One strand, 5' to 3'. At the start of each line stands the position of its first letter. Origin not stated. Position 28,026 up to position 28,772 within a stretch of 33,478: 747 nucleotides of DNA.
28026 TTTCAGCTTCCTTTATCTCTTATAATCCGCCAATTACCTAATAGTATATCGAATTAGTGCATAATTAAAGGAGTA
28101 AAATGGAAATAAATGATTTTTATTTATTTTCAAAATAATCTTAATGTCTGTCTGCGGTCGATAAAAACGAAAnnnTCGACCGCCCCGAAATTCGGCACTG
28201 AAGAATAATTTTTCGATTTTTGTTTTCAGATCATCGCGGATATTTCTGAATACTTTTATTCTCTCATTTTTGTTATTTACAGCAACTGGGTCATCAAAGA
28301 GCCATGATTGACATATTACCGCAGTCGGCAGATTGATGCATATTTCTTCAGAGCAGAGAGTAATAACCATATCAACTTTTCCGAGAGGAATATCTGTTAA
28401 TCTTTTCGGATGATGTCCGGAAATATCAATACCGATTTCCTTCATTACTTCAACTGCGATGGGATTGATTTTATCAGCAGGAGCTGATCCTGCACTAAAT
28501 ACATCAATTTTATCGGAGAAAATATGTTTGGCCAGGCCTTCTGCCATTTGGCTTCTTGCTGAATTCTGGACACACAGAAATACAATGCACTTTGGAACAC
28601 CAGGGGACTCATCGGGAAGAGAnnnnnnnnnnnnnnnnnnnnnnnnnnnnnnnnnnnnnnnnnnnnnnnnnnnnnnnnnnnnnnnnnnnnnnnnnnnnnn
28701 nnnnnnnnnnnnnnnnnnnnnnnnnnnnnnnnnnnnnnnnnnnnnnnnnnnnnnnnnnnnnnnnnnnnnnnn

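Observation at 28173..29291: PhoU fused to an ArsC/LMW-phosphatase domain as the terminal gene of pstSCAB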

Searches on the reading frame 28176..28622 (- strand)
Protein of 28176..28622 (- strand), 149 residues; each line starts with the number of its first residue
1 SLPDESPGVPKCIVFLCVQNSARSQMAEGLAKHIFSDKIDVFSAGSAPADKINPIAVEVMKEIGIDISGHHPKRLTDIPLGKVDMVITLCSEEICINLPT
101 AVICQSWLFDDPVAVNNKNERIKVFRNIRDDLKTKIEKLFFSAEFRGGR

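Call 21: search_solved_structures(query=window:28176-28622:-, show_alignments=5, max_evalue=0.001)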
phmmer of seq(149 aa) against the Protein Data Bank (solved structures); distinct sequences matched with E-value up to 0.001: 22.
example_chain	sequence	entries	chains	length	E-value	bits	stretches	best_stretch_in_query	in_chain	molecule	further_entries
1lju_A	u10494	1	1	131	5.3e-23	84.9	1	11-139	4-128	arsenate reductase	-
1jl3_A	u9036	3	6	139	6.3e-23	84.7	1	11-138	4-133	ARSENATE REDUCTASE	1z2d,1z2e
1ljl_A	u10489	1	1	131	2e-22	83.1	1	11-139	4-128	arsenate reductase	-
1jf8_A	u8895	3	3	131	1.3e-21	80.4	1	11-139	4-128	arsenate reductase | Protein arsC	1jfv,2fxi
1lk0_A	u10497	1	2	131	1.7e-21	80.1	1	11-139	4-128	arsenate reductase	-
2cd7_A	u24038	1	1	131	2.6e-21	79.4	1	11-139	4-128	PROTEIN ARSC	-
2ipa_B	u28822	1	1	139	1e-20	77.6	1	11-138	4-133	Protein arsC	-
2l19_A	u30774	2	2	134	1.7e-20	76.8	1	11-140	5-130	Arsenate reductase | Glutaredoxin arsenate reductase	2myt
1rxe_A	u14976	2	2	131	3.2e-20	75.9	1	11-139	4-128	Arsenate reductase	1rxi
2l17_A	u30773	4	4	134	5.8e-20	75.1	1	11-140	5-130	Arsenate reductase | Glutaredoxin arsenate reductase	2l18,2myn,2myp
2myu_A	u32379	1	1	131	8.5e-19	71.3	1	11-140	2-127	Glutaredoxin arsenate reductase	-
8p5n_A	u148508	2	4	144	1.4e-18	70.6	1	10-137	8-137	Low molecular weight phosphatase family protein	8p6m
3t38_A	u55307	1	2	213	2.1e-17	66.7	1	9-113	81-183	Arsenate Reductase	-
3rh0_A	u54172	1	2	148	6.8e-16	61.9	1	11-136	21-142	ARSENATE REDUCTASE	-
1y1l_A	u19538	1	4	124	1.9e-11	47.5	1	13-137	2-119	arsenate reductase (arsC)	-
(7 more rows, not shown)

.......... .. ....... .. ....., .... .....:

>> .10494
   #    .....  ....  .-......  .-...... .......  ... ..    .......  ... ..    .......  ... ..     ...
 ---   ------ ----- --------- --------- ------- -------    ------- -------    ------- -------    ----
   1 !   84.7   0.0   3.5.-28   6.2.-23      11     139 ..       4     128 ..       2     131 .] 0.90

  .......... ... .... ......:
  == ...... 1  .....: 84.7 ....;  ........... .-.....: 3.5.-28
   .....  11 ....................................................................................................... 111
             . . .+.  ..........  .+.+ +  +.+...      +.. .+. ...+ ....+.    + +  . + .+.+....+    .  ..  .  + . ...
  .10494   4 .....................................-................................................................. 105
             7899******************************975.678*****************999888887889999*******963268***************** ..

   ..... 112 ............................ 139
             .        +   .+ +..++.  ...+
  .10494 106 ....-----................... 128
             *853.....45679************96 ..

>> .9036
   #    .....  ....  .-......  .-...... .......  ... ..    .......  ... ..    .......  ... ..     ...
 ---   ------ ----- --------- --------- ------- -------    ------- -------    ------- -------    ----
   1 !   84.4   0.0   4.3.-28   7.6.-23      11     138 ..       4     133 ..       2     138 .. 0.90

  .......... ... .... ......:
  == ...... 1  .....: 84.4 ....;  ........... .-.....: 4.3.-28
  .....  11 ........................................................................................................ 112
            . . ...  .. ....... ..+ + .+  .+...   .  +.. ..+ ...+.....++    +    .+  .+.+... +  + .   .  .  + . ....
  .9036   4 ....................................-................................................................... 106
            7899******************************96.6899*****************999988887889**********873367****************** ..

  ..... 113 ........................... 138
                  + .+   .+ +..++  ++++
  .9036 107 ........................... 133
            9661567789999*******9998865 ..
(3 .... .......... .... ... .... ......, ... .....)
